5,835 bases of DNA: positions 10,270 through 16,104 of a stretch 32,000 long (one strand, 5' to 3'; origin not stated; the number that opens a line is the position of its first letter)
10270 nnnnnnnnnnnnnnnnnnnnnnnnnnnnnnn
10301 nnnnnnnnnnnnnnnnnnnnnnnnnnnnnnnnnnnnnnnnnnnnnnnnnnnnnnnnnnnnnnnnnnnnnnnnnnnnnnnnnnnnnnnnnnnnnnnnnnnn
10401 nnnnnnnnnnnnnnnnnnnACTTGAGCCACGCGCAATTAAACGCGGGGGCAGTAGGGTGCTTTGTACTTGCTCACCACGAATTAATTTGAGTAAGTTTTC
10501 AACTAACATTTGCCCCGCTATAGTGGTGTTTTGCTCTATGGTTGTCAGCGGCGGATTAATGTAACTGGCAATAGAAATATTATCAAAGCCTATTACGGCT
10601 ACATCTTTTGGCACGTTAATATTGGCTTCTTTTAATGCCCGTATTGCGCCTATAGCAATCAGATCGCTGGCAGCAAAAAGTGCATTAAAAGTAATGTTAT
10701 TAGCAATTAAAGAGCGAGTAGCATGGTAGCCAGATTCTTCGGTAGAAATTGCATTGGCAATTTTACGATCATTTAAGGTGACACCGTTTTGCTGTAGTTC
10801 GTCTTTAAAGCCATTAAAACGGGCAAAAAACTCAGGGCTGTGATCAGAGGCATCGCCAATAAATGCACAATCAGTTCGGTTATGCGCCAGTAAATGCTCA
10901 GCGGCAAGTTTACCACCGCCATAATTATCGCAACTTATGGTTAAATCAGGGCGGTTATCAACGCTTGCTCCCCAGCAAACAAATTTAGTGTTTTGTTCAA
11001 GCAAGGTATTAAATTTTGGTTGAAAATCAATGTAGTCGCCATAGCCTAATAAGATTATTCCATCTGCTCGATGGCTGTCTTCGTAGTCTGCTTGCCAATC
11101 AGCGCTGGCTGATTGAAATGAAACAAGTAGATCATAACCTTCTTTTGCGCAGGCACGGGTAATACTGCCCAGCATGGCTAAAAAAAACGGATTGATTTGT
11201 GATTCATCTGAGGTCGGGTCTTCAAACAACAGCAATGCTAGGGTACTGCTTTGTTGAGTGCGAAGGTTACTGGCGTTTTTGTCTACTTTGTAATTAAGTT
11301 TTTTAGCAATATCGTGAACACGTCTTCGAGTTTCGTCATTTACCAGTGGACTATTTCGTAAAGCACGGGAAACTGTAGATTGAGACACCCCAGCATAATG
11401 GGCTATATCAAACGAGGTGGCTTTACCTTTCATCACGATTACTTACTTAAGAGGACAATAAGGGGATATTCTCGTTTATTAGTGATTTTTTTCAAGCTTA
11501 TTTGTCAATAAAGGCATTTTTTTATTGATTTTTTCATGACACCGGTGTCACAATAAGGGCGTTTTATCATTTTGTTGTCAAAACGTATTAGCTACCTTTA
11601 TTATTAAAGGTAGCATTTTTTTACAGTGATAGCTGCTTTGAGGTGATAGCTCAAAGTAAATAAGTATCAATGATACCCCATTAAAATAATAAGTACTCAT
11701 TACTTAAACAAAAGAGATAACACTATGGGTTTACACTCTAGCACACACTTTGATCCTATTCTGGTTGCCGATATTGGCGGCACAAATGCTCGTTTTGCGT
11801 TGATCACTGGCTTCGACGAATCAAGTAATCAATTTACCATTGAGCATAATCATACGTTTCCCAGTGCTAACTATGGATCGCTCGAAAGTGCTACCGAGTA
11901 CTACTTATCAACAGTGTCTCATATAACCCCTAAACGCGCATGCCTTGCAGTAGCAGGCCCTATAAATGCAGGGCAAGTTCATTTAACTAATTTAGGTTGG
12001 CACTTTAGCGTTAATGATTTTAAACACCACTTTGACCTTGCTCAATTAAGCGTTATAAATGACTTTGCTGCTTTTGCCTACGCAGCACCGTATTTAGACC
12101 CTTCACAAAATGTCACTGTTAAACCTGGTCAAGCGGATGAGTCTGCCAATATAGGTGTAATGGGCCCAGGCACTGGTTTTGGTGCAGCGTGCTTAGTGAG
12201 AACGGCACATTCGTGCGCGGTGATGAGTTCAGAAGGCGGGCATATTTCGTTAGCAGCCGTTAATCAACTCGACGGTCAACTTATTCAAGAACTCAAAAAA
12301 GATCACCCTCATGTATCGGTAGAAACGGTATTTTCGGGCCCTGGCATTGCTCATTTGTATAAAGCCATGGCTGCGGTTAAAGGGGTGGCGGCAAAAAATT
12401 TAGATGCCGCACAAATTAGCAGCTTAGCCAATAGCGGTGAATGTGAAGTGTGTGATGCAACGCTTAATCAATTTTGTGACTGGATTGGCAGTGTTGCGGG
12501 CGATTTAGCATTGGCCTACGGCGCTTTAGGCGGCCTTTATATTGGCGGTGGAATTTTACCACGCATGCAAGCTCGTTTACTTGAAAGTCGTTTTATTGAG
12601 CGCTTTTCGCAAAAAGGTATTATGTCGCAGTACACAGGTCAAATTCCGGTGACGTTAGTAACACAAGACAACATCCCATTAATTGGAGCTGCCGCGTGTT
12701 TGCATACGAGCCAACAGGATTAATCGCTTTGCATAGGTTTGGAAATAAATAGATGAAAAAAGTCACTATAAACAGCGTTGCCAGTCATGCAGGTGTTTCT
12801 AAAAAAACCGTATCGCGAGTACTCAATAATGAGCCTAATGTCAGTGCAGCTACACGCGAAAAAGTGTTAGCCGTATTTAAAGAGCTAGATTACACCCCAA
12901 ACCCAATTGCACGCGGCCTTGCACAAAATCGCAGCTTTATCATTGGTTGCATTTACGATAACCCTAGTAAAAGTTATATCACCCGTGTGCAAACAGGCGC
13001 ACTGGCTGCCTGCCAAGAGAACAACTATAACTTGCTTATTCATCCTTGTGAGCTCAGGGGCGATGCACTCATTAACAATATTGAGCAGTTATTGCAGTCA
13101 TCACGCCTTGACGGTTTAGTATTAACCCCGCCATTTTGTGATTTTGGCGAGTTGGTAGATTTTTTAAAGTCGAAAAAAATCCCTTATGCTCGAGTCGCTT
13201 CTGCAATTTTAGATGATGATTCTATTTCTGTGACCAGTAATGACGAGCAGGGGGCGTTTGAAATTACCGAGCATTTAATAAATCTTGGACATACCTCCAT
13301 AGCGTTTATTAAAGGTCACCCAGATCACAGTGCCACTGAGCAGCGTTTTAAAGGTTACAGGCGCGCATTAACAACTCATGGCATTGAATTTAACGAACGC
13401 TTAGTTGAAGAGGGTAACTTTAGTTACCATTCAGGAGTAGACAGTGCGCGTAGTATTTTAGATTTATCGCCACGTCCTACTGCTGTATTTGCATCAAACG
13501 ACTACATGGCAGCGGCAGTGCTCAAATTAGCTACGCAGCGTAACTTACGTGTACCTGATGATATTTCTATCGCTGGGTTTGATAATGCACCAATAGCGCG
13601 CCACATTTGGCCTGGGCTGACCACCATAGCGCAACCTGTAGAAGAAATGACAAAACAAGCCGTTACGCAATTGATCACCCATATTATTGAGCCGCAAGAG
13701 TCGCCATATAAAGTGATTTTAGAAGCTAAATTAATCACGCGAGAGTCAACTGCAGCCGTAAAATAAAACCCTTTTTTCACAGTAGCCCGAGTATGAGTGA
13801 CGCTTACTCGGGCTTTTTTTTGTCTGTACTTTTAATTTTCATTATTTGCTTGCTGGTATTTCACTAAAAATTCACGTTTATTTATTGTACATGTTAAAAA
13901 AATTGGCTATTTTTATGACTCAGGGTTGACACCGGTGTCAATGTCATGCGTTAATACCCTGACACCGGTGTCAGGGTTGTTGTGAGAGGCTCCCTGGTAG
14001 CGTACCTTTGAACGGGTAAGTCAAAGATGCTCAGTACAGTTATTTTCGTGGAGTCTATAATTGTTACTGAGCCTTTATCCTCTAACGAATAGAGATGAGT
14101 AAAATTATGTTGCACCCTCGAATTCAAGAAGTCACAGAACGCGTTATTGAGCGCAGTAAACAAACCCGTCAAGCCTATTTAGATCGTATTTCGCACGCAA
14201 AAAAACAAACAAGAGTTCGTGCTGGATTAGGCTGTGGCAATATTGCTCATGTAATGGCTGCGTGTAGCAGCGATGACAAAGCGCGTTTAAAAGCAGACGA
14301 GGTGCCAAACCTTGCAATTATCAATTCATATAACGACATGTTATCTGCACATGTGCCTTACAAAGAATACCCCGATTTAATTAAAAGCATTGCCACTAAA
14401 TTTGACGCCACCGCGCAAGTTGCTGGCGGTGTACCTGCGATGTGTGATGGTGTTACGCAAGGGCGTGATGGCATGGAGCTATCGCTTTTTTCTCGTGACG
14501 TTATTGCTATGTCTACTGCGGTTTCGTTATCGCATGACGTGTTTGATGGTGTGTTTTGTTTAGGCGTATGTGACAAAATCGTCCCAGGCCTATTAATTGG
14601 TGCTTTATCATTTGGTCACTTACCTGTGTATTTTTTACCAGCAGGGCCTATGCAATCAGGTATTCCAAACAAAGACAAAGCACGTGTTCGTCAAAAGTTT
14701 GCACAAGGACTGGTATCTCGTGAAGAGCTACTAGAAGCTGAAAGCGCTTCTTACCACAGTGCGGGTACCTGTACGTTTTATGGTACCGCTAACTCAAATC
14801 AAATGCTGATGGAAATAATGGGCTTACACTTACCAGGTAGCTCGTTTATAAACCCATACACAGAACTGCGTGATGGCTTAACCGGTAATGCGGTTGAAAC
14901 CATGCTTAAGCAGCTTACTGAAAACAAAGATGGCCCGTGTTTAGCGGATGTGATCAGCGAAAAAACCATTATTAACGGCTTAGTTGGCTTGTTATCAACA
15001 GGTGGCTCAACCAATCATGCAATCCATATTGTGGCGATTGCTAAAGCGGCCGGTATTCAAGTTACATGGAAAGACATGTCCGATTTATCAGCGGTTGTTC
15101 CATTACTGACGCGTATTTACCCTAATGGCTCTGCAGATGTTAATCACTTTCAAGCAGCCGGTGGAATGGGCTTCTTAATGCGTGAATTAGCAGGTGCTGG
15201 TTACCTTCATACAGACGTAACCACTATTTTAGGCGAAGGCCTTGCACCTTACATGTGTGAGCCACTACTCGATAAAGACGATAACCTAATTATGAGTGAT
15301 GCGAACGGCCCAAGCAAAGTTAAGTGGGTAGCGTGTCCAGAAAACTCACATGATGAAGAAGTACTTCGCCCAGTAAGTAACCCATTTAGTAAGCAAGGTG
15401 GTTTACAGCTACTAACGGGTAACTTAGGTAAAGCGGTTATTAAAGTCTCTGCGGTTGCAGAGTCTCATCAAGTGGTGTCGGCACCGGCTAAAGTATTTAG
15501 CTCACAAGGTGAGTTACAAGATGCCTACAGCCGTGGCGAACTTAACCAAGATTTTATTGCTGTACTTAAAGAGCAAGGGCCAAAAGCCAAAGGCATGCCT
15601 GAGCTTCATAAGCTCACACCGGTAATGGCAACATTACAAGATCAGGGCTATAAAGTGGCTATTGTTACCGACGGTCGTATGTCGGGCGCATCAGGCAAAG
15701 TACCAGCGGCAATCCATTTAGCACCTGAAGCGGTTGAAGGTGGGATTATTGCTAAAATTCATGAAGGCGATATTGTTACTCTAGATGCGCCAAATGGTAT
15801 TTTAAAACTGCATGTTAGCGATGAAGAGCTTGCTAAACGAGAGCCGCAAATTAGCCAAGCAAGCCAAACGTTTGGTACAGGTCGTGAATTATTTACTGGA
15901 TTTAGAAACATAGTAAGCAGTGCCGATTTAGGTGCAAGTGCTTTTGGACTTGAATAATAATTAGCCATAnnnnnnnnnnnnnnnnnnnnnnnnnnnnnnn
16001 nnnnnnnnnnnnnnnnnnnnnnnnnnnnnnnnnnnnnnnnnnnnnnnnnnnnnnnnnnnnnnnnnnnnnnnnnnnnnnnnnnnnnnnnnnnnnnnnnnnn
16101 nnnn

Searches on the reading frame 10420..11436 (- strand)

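Call 75: search_protein_families(library=pfam, proteins=[window:10420-11436:-], max_evalue=0.00001)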
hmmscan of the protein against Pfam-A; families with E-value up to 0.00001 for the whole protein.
window:10420-11436:- (339 aa): 4 families
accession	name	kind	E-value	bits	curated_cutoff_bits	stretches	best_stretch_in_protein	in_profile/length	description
PF13377.12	Peripla_BP_3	-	2e-32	113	26.5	1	179-339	1-167/167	Periplasmic binding protein-like domain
PF00532.27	Peripla_BP_1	-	1.4e-19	71.1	22.2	1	82-334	13-278/281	Periplasmic binding proteins and sugar binding domain of LacI family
PF13407.12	Peripla_BP_4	-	3.1e-17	63.4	35.1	1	81-322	9-257/258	Periplasmic binding protein domain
PF00356.27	LacI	-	5e-15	55.5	27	1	10-50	4-44/46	Bacterial regulatory proteins, lacI family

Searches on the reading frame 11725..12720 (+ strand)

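Call 75: search_protein_families(library=pfam, proteins=[window:11725-12720:+], max_evalue=0.00001)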
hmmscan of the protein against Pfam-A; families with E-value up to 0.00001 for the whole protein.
window:11725-12720:+ (332 aa): 1 family
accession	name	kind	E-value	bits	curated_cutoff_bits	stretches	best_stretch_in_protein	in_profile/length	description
PF02685.22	Glucokinase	-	6.2e-104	347.8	22.1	1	13-327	1-312/314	Glucokinase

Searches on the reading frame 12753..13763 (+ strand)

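Call 99: search_protein_families(library=pfam, proteins=[window:12753-13763:+], max_evalue=0.001)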
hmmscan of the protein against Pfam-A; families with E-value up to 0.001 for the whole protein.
window:12753-13763:+ (337 aa): 4 families
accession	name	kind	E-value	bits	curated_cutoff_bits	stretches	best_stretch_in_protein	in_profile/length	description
PF13377.12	Peripla_BP_3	-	7.9e-41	140.4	26.5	1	172-333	1-167/167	Periplasmic binding protein-like domain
PF00532.27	Peripla_BP_1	-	2.4e-26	93.3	22.2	1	64-329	4-279/281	Periplasmic binding proteins and sugar binding domain of LacI family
PF00356.27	LacI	-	3.2e-19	68.9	27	1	5-50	1-46/46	Bacterial regulatory proteins, lacI family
PF13407.12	Peripla_BP_4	-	4.6e-15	56.3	35.1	1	65-310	2-253/258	Periplasmic binding protein domain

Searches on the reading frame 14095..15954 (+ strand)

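Call 75: search_protein_families(library=pfam, proteins=[window:14095-15954:+], max_evalue=0.00001)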
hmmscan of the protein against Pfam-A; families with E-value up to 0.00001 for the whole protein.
window:14095-15954:+ (620 aa): 2 families
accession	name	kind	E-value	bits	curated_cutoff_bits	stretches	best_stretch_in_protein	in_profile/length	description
PF00920.27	ILVD_EDD_N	-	3e-94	316.2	27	1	71-384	2-314/316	Dihydroxy-acid/6-phosphogluconate dehydratase N-terminal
PF24877.1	ILV_EDD_C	-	4.1e-55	186.6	27.7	1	422-614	1-191/191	Dihydroxy-acid/6-phosphogluconate dehydratase C-terminal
